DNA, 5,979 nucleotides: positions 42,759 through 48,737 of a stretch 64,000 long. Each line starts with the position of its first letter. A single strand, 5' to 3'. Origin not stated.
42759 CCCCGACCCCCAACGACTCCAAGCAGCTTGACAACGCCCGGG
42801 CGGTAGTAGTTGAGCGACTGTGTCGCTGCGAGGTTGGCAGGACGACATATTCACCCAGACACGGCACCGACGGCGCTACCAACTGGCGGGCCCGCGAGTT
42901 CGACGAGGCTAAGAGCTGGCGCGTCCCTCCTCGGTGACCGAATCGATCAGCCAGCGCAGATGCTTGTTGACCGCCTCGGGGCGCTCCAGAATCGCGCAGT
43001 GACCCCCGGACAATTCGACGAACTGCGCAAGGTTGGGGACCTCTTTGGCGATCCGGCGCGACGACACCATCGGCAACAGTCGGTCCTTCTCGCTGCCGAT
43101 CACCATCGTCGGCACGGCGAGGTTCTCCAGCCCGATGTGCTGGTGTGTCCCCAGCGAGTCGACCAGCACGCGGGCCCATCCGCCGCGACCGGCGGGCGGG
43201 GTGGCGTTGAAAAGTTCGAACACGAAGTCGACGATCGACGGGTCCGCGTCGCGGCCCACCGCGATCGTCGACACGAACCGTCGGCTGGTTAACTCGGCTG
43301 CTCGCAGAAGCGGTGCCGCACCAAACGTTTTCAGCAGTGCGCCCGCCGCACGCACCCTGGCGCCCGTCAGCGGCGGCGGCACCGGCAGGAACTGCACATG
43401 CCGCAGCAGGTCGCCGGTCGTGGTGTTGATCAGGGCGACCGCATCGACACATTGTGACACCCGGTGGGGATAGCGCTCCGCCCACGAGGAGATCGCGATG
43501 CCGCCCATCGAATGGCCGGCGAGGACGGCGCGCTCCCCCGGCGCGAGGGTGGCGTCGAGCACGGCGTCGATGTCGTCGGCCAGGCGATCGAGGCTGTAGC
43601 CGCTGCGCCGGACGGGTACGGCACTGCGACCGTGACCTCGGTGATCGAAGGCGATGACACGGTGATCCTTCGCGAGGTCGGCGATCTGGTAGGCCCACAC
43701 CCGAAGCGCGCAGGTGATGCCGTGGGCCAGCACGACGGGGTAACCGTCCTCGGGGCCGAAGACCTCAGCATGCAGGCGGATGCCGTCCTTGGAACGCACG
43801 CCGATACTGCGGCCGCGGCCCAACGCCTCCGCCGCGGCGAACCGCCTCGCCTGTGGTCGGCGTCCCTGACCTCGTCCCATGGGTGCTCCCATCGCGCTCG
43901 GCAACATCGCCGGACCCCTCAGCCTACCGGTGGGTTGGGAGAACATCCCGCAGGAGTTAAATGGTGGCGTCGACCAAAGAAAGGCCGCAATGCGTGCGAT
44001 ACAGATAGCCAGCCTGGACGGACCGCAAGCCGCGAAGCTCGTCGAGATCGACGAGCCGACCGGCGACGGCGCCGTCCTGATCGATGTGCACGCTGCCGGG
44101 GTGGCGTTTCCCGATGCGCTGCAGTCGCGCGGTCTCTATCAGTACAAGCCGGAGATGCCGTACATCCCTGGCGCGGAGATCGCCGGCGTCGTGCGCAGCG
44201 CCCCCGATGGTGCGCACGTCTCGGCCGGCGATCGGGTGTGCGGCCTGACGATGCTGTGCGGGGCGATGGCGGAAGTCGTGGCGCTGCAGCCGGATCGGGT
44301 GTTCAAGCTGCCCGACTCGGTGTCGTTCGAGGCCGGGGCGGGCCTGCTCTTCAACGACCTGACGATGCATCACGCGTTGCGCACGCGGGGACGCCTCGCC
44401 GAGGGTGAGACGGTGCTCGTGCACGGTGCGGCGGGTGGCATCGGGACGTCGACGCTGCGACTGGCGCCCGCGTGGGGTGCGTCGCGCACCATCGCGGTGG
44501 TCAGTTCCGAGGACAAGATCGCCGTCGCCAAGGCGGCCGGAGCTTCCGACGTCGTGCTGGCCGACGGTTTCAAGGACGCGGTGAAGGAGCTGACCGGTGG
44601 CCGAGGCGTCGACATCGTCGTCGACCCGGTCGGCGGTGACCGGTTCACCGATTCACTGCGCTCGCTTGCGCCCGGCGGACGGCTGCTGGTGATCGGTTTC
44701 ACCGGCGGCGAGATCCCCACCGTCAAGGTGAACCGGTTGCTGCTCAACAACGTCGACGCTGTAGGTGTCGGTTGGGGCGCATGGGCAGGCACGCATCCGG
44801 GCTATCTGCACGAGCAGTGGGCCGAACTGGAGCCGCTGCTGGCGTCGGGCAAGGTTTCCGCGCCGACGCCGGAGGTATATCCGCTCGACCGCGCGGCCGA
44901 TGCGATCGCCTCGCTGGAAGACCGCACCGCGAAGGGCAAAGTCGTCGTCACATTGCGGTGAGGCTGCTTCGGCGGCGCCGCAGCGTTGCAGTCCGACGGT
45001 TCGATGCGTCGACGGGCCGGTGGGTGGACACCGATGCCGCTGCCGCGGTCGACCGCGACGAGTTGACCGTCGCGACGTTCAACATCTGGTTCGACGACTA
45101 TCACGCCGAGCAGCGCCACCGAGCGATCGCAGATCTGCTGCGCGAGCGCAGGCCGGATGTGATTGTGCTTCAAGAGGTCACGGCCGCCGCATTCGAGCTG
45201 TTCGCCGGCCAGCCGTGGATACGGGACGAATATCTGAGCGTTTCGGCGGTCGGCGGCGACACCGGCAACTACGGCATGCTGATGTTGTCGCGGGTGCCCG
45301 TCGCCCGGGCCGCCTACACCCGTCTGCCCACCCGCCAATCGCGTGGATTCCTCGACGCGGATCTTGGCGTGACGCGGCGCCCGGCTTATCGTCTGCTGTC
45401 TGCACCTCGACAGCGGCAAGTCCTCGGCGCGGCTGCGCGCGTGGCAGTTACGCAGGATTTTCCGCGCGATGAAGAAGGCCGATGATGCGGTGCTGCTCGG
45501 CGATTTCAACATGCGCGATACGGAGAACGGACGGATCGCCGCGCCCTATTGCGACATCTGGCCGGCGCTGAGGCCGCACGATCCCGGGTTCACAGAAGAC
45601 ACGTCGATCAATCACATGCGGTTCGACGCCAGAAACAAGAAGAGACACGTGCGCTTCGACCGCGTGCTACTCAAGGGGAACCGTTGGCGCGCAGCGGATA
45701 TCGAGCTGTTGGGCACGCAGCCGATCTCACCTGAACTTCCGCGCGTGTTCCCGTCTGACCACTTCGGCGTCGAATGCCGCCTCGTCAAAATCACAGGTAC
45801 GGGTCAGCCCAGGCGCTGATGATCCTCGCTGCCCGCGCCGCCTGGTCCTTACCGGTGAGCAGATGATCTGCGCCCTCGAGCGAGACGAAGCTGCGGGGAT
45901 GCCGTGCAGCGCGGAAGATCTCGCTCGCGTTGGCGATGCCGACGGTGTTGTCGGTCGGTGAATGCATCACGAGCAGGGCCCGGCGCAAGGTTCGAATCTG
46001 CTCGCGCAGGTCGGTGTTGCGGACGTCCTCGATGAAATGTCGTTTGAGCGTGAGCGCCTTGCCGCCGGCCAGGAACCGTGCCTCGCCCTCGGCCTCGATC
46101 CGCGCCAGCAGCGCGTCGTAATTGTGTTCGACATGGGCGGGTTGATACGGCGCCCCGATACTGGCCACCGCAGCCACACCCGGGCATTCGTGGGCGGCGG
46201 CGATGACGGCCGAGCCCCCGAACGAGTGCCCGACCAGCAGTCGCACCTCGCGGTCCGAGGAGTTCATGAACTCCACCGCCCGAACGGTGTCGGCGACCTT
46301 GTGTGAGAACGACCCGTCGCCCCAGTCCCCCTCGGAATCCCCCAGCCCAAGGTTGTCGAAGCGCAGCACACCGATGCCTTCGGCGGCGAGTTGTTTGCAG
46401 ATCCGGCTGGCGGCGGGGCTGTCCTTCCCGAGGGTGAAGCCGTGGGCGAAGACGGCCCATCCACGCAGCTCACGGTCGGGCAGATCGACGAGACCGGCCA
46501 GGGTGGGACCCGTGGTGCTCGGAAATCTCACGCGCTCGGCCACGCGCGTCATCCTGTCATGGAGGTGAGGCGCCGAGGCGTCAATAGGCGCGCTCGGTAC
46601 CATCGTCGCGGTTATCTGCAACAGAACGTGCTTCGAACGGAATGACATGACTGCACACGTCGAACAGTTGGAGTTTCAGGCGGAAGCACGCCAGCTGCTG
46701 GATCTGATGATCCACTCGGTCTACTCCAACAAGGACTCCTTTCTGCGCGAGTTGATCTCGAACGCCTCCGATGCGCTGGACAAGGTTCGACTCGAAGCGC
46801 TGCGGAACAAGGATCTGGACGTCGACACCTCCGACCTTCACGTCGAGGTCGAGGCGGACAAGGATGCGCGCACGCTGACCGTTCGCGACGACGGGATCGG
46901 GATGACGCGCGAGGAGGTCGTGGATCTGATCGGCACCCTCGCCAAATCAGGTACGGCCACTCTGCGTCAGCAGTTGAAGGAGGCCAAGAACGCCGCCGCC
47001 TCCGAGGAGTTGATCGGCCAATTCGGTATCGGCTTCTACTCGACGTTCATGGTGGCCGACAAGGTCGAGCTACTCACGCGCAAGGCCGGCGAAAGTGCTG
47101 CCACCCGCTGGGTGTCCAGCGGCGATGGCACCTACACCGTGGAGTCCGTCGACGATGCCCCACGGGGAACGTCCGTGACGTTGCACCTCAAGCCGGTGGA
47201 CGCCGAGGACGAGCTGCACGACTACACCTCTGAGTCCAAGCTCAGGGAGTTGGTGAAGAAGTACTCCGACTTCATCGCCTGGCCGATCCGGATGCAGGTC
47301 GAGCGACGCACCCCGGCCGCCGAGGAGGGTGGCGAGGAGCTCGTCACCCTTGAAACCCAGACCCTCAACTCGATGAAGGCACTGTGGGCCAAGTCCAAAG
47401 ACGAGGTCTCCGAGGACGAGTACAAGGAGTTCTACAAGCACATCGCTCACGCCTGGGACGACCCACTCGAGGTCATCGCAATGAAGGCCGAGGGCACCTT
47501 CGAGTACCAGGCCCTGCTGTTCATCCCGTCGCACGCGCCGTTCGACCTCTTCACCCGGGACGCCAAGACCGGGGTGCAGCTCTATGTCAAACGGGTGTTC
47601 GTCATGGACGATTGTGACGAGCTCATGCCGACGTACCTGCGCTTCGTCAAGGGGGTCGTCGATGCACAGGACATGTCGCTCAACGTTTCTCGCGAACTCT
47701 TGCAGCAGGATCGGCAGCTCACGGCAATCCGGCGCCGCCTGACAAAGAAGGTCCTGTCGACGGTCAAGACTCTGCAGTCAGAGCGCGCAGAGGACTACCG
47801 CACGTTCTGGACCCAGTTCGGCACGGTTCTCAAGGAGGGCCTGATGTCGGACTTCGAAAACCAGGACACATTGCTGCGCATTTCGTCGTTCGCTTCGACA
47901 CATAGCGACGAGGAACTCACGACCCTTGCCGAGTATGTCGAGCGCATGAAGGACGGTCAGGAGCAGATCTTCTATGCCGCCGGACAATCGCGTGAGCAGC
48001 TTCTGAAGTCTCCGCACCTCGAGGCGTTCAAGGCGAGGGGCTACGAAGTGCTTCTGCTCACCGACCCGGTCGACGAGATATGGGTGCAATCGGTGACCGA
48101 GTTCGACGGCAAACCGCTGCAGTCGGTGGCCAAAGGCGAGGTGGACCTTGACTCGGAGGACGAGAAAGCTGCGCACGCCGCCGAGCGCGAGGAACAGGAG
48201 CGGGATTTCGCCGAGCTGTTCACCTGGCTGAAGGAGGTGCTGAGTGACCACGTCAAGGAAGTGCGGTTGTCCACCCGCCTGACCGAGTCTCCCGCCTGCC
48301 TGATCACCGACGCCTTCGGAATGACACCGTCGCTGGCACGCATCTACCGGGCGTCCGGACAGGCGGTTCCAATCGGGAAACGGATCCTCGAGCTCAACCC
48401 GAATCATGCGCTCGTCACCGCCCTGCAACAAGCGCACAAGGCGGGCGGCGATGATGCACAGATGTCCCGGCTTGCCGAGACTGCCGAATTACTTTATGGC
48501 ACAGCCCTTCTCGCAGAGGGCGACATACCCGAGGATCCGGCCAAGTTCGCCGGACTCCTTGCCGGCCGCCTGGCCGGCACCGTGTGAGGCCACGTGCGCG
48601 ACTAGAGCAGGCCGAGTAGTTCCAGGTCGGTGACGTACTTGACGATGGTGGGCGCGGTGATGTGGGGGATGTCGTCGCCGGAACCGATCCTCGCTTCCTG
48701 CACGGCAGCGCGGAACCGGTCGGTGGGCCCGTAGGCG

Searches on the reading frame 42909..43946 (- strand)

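Call 40: search_protein_families(library=pfam, proteins=[window:42909-43946:-], max_evalue=0.0001)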
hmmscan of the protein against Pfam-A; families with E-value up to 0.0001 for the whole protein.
window:42909-43946:- (345 aa): 4 families
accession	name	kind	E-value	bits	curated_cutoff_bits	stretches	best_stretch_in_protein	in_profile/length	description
PF00561.26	Abhydrolase_1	-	2.4e-28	99.9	25.8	1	69-323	1-245/245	alpha/beta hydrolase fold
PF12697.13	Abhydrolase_6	-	7.8e-21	76.2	26.3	1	71-327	1-215/217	Alpha/beta hydrolase family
PF12146.15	Hydrolase_4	-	4.3e-18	65.9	27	1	71-305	7-219/239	Serine aminopeptidase, S33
PF12695.13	Abhydrolase_5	-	9.1e-06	26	27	0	138-159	57-78/164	Alpha/beta hydrolase family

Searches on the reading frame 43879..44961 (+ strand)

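Call 42: search_protein_families(library=pfam, proteins=[window:43879-44961:+], max_evalue=0.0001)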
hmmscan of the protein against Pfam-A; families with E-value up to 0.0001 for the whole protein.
window:43879-44961:+ (360 aa): 3 families
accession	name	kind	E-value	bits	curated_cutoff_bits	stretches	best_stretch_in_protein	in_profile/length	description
PF00107.32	ADH_zinc_N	-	6.3e-27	94.5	31.8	1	187-311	1-117/129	Zinc-binding dehydrogenase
PF13602.12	ADH_zinc_N_2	-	4.3e-20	73.5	27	1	221-357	2-134/134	Zinc-binding dehydrogenase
PF08240.17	ADH_N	-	1.5e-12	48.1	23.5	1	62-146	1-104/104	Alcohol dehydrogenase GroES-like domain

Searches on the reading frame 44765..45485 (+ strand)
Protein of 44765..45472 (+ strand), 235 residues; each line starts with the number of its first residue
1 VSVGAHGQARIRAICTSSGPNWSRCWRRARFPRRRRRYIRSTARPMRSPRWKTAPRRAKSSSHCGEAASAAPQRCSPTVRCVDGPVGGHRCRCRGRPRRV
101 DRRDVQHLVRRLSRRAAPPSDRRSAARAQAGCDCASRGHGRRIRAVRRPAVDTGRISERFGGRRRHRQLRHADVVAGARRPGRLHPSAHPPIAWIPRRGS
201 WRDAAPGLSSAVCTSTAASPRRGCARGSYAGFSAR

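Call 44: search_protein_families(library=pfam, proteins=[window:44765-45472:+, window:44772-45485:+], max_evalue=0.01)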
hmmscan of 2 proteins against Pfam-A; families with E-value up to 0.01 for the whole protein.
window:44765-45472:+ (235 aa): 0 families

window:44772-45485:+ (237 aa): 1 family
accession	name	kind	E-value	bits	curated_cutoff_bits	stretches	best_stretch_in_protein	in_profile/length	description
PF03372.29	Exo_endo_phos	-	2.1e-12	47.7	24.5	1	101-198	1-137/225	Endonuclease/Exonuclease/phosphatase family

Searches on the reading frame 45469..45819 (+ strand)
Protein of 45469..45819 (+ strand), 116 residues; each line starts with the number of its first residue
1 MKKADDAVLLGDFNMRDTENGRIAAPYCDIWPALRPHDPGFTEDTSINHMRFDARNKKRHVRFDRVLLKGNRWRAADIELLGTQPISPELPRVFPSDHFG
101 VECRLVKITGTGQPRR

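Call 42: search_protein_families(library=pfam, proteins=[window:45469-45819:+], max_evalue=0.0001)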
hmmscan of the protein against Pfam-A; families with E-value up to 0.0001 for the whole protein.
window:45469-45819:+ (116 aa): 1 family
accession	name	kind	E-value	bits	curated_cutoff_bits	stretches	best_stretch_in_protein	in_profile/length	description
PF03372.29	Exo_endo_phos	-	2.8e-05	24.4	24.5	1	5-98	146-225/225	Endonuclease/Exonuclease/phosphatase family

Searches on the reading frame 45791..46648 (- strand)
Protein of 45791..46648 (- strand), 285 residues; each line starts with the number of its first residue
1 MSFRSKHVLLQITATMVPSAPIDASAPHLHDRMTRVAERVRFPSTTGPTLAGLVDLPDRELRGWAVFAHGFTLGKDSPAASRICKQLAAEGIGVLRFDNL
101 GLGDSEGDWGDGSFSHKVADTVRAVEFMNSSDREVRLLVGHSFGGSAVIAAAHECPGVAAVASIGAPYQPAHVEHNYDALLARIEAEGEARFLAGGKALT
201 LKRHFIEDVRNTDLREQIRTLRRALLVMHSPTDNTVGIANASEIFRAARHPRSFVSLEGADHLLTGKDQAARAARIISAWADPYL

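Call 42: search_protein_families(library=pfam, proteins=[window:45791-46648:-], max_evalue=0.0001)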
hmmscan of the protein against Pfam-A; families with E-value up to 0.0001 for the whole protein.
window:45791-46648:- (285 aa): 5 families
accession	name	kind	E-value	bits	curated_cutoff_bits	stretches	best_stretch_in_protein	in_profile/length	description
PF12146.15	Hydrolase_4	-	1.6e-14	54.2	27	1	62-172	4-115/239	Serine aminopeptidase, S33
PF12697.13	Abhydrolase_6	-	9.7e-12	46.4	26.3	1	66-273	2-183/217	Alpha/beta hydrolase family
PF00561.26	Abhydrolase_1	-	2.6e-08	34.3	25.8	1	66-177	4-111/245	alpha/beta hydrolase fold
PF02129.25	Peptidase_S15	-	8.3e-06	26.1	23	0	86-166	46-128/262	X-Pro dipeptidyl-peptidase (S15 family)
PF20408.4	Abhydrolase_11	-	1.7e-05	25.1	27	1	66-172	6-113/193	Alpha/beta hydrolase domain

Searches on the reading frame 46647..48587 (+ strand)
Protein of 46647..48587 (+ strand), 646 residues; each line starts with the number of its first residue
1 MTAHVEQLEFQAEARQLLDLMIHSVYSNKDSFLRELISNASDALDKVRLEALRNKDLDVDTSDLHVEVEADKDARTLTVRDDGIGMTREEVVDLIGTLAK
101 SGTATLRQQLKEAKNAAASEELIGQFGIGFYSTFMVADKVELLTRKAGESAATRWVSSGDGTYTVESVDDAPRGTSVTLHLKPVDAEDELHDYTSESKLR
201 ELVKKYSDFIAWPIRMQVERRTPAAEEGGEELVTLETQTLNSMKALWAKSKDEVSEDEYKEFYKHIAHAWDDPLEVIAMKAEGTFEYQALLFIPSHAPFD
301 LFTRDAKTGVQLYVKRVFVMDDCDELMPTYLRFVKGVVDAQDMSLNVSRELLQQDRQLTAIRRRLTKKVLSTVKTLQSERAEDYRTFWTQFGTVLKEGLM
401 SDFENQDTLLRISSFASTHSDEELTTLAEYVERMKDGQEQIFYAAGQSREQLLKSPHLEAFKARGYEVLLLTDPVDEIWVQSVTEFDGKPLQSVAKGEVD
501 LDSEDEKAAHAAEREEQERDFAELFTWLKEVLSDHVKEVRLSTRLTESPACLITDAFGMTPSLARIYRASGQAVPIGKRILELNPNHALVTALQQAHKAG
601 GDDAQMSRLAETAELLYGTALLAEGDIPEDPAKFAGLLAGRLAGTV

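Call 6: find_encoding_contigs(protein=window:46647-48584:+, flank=10000, max_places=6)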
Protein window:46647-48584:+ (646 aa): no gene with exactly this product is on record in the collection.

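Call 42: search_protein_families(library=pfam, proteins=[window:46647-48587:+], max_evalue=0.0001)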
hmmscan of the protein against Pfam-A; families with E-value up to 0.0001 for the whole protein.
window:46647-48587:+ (646 aa): 4 families
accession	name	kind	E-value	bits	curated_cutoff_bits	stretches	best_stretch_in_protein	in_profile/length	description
PF00183.23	HSP90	-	9.8e-142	473.9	24.4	2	234-638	76-482/518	Hsp90 protein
PF13589.12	HATPase_c_3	-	3.9e-10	40.3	25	1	33-155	7-103/137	Histidine kinase-, DNA gyrase B-, and HSP90-like ATPase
PF02518.31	HATPase_c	-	2.6e-06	28.3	26.4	1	33-182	6-108/111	Histidine kinase-, DNA gyrase B-, and HSP90-like ATPase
PF25794.1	SACS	-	7.8e-05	23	32.8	0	118-145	94-121/247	Sacsin domain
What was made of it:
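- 46647..48587 (+): htpG (Hsp90), the conserved boundary of the locus, convergent with mps2b. Not part of the system. PF00183, E 1e-141 (call 42).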
